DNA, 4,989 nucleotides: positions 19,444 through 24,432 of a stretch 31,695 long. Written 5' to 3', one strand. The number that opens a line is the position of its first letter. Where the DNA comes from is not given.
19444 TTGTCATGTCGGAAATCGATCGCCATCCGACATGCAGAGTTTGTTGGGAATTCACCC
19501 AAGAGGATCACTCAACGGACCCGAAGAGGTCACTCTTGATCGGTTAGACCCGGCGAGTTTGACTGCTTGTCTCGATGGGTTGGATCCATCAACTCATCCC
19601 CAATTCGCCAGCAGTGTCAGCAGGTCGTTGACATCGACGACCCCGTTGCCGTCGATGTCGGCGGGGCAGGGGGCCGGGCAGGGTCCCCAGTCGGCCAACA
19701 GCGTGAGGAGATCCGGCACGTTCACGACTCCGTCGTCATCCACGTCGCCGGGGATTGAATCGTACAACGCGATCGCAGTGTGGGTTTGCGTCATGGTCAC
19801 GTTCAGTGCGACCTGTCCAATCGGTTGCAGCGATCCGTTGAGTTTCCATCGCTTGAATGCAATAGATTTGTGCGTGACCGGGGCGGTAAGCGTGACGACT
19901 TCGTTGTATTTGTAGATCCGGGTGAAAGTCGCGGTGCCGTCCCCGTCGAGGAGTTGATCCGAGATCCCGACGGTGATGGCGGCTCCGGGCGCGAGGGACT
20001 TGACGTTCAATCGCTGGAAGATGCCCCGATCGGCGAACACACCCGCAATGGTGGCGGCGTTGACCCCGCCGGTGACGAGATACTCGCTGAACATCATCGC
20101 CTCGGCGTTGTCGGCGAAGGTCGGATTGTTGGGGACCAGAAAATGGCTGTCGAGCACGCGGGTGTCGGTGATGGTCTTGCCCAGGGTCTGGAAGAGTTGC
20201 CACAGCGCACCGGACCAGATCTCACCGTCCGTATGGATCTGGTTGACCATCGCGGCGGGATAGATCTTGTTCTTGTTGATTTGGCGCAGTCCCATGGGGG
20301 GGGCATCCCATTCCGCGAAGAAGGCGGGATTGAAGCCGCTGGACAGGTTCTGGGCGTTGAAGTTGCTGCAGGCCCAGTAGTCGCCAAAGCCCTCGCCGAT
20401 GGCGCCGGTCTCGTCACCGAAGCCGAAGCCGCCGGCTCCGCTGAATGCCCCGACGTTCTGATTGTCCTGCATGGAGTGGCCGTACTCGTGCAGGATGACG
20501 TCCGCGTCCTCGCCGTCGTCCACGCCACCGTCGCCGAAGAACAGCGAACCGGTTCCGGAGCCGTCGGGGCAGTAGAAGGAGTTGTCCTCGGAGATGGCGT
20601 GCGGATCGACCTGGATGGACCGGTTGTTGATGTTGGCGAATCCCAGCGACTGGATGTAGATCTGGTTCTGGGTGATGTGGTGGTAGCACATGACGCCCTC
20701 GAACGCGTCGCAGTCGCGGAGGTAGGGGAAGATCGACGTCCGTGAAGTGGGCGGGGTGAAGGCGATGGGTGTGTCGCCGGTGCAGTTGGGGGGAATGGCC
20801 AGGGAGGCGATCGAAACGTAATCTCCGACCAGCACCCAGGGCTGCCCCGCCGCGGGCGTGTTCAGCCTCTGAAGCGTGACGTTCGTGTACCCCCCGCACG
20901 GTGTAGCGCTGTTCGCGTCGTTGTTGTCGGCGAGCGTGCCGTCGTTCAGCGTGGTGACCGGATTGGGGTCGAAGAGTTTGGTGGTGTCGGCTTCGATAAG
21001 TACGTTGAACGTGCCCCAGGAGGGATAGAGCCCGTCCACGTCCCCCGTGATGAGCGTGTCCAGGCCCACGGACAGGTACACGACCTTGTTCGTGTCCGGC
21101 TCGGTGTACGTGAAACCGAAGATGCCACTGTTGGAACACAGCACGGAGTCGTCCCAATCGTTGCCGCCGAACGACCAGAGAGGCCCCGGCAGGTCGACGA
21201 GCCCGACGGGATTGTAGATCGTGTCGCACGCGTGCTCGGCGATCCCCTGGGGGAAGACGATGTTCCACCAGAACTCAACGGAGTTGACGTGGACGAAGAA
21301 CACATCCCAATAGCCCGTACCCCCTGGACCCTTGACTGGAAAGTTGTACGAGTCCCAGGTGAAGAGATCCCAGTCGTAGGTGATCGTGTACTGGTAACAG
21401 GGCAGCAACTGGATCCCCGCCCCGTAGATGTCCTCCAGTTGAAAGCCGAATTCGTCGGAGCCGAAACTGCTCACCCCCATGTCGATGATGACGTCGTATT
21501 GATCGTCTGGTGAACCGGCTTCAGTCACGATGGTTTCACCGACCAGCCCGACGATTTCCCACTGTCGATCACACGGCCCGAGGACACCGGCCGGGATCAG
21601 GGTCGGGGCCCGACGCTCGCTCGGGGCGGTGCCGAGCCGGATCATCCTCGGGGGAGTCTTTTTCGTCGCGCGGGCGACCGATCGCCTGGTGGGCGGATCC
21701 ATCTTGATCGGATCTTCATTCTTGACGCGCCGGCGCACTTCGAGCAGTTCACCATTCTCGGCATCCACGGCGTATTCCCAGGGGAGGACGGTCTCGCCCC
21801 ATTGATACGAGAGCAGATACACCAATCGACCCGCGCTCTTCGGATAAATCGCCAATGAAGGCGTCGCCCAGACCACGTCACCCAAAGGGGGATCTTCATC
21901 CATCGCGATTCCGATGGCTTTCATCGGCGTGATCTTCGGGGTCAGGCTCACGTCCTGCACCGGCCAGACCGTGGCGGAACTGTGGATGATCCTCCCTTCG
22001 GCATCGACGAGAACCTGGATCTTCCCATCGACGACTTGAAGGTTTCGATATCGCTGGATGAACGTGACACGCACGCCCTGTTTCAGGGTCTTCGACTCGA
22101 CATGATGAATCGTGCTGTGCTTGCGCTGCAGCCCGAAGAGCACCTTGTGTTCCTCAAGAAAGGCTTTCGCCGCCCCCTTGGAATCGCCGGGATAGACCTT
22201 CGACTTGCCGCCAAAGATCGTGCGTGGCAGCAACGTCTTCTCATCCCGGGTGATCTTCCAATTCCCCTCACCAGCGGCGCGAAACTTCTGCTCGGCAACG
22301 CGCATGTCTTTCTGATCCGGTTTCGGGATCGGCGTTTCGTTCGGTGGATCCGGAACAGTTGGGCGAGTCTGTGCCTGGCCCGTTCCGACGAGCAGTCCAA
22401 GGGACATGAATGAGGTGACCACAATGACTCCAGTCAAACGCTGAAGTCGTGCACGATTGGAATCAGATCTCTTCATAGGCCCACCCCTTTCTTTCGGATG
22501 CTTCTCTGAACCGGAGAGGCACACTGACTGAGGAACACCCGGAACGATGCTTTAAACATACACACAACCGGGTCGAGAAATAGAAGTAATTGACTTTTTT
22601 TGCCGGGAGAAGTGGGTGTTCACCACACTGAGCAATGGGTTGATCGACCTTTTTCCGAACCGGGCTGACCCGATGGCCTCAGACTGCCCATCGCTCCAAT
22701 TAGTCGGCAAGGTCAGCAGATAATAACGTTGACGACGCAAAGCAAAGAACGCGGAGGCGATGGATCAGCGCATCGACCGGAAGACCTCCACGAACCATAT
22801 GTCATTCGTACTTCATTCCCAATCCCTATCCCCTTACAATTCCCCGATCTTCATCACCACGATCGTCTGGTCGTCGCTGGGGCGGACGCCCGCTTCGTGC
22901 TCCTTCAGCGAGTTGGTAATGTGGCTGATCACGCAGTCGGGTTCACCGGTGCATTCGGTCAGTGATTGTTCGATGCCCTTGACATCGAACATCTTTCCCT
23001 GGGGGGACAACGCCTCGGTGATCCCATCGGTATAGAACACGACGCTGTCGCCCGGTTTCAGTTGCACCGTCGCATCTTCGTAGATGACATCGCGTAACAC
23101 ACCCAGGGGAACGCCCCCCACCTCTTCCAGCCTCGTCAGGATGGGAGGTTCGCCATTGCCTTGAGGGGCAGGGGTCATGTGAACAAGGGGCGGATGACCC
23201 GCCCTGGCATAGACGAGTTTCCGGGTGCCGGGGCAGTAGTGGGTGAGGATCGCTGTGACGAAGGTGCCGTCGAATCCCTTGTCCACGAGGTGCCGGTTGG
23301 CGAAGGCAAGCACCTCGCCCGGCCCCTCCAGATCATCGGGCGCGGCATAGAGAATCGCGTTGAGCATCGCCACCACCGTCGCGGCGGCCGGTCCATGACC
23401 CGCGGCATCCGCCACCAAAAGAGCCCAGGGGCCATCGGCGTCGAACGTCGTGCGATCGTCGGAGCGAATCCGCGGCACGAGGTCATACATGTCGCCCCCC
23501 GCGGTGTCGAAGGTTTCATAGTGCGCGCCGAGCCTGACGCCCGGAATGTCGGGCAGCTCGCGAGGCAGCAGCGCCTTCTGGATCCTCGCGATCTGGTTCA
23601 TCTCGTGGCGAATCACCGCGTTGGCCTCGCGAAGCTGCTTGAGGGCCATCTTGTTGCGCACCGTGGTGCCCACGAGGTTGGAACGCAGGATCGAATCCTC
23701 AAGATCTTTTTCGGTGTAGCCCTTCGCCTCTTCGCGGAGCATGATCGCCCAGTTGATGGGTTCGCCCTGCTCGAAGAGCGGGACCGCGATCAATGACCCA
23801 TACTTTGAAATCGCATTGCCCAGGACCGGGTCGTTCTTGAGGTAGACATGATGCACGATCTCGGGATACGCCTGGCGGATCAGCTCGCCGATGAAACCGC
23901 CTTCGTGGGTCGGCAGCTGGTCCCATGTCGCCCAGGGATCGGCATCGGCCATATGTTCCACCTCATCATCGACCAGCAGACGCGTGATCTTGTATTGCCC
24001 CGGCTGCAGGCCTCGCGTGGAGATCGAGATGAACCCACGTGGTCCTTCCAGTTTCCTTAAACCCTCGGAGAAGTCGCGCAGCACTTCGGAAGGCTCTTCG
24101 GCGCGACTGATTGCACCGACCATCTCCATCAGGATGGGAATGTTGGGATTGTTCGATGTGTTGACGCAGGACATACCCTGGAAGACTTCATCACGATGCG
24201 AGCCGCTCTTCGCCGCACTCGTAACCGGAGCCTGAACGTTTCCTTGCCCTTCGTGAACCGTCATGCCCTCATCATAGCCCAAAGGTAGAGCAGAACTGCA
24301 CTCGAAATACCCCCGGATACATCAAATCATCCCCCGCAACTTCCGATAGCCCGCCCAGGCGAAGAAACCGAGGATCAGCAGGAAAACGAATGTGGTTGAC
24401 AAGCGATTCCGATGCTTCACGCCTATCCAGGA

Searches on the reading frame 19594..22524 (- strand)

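Call 20: search_protein_families(library=pfam, proteins=[window:19594-22524:-], max_evalue=0.001)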
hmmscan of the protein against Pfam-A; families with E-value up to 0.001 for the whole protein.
window:19594-22524:- (976 aa): 1 family
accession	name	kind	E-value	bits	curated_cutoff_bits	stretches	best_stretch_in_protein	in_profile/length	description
PF02128.21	Peptidase_M36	-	6.9e-12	45.7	23.3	1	672-835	178-364/368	Fungalysin metallopeptidase (M36)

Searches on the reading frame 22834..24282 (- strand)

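Call 20: search_protein_families(library=pfam, proteins=[window:22834-24282:-], max_evalue=0.001)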
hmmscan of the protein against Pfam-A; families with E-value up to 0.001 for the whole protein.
window:22834-24282:- (482 aa): 1 family
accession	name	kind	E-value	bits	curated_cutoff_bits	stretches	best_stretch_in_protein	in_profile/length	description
PF07228.17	SpoIIE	-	1.4e-39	136.5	25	1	283-479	2-191/192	Stage II sporulation protein E (SpoIIE)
